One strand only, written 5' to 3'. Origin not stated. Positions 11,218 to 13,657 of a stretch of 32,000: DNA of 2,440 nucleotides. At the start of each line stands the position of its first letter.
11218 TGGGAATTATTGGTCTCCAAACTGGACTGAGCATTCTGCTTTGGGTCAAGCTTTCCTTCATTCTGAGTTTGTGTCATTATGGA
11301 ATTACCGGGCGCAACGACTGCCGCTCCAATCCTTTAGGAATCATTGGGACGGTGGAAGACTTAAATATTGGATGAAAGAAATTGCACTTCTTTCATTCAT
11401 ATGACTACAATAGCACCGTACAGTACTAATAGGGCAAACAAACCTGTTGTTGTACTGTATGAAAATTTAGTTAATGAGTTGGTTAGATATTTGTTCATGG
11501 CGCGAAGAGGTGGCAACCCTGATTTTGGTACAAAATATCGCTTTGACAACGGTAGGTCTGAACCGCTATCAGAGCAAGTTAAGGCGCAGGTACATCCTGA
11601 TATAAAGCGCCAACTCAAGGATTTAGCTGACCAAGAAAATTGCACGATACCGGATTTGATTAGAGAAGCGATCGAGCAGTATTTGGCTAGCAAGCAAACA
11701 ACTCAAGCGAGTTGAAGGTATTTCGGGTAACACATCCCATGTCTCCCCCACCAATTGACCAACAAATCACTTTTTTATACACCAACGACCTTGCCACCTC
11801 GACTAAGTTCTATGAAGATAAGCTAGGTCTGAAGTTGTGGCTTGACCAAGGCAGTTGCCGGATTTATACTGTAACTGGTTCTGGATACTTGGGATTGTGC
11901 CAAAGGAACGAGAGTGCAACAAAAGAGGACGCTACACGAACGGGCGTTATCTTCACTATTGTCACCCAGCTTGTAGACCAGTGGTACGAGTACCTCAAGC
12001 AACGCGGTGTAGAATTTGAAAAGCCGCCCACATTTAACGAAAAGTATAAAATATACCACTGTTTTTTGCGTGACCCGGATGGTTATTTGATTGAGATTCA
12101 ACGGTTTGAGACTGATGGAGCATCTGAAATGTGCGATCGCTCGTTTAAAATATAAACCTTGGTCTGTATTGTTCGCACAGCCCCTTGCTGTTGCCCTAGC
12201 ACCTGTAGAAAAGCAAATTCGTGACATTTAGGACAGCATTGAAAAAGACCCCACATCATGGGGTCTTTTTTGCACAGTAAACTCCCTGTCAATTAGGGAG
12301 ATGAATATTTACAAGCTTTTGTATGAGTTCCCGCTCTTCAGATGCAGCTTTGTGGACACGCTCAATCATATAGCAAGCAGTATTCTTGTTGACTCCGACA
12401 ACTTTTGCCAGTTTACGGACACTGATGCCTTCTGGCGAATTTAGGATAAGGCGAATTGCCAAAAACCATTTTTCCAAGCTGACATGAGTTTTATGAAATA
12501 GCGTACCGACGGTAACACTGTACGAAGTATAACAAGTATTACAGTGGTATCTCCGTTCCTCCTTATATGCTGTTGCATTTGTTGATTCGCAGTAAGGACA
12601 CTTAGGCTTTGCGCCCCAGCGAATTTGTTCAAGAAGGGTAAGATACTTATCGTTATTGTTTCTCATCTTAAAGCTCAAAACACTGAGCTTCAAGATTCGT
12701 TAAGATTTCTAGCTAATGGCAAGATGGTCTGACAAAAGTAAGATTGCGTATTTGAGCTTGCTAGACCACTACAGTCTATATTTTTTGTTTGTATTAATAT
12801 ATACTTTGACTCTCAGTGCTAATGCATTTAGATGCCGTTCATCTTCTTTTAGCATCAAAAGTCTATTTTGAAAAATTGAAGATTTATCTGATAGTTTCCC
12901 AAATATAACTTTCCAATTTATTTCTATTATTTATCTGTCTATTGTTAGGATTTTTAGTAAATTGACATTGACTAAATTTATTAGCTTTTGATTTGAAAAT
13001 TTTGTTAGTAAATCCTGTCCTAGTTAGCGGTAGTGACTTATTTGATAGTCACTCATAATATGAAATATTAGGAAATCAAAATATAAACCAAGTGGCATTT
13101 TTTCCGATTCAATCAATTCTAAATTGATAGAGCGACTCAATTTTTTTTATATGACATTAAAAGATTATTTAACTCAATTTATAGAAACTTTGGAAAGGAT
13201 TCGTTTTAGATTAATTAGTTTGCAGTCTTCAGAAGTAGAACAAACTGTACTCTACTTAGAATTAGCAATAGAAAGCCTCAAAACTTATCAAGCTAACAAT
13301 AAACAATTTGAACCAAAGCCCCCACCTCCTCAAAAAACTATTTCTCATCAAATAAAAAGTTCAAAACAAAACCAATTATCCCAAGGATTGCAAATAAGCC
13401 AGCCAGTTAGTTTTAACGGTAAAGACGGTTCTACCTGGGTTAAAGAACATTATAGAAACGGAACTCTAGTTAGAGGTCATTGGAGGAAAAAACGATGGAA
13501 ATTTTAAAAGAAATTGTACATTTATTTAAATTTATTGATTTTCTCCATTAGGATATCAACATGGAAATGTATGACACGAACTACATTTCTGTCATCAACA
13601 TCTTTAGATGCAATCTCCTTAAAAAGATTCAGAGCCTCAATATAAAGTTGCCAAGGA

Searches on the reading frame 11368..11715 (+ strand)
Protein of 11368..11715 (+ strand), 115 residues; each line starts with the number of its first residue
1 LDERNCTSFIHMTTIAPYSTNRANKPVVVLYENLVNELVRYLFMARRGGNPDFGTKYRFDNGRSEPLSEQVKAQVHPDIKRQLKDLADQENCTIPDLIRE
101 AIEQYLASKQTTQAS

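Call 78: search_protein_families(library=pfam, proteins=[window:11368-11715:+], max_evalue=0.01)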
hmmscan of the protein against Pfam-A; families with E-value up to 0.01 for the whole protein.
window:11368-11715:+ (115 aa): 2 families
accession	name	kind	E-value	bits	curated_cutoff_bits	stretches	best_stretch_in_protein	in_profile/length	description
PF01402.27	RHH_1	-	0.0004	20.7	20.5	1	71-107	2-38/39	Ribbon-helix-helix protein, copG family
PF20605.4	Antitox_RHH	-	0.00047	20.7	27.2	1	76-110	12-46/50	Antitoxin-like ribbon-helix-helix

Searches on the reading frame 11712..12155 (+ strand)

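Call 78: search_protein_families(library=pfam, proteins=[window:11712-12155:+], max_evalue=0.01)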
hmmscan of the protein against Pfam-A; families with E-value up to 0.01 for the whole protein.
window:11712-12155:+ (147 aa): 3 families
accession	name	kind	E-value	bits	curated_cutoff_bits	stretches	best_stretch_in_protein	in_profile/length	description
PF00903.31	Glyoxalase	-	1.4e-13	51.7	20.6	1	21-129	6-121/121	Glyoxalase/Bleomycin resistance protein/Dioxygenase superfamily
PF12681.13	Glyoxalase_2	-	2.4e-05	24.7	30.1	1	20-129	4-113/118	Glyoxalase-like domain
PF22677.2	Ble-like_N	-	0.00013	22.1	24.5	1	22-49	7-35/41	Bleomycin resistance protein-like N-terminal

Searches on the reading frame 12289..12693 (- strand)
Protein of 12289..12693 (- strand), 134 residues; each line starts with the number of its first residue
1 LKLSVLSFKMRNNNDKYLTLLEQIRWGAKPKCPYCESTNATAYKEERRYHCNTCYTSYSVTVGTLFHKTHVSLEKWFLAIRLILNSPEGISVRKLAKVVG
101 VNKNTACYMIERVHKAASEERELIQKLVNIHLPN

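Call 3: search_protein_families(library=pfam, proteins=[window:12289-12693:-], max_evalue=0.1)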
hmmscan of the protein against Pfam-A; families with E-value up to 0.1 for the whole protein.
window:12289-12693:- (134 aa): 5 families
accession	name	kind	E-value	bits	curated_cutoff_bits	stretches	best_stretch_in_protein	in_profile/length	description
PF12760.12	Zn_ribbon_IS1595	-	1.7e-10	41.2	25.4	1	15-55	4-44/46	Transposase zinc-ribbon domain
PF13384.12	HTH_23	-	0.00071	19.8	24.6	1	73-112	4-40/50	Homeodomain-like domain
PF12802.13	MarR_2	-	0.062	13.9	27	0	76-112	7-43/61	MarR family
PF13936.12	HTH_38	-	0.086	13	27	0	88-105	19-36/44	Helix-turn-helix domain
PF04967.18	HTH_10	-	0.094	13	23.1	0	85-114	19-48/53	HTH DNA binding domain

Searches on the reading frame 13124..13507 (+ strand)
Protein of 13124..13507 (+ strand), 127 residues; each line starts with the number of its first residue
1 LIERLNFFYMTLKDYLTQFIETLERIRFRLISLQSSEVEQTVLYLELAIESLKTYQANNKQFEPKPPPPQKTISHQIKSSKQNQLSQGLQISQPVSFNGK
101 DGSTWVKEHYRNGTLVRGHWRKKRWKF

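Call 3: search_protein_families(library=pfam, proteins=[window:13124-13507:+], max_evalue=0.1)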
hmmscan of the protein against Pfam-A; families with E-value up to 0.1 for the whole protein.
window:13124-13507:+ (127 aa): 0 families

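Call 6: search_protein_families(library=padloc, proteins=[window:13124-13507:+], max_evalue=0.1)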
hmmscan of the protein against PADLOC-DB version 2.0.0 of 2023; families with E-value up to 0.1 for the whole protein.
window:13124-13507:+ (127 aa): 0 families

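Call 62: search_solved_structures(query=window:13151-13507:+, max_evalue=10)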
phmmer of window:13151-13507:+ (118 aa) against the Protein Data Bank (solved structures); distinct sequences matched with E-value up to 10: 1.
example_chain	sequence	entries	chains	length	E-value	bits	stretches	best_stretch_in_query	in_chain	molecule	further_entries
9w9h_C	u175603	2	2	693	1.3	12.7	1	25-62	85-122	Kinesin-associated protein 3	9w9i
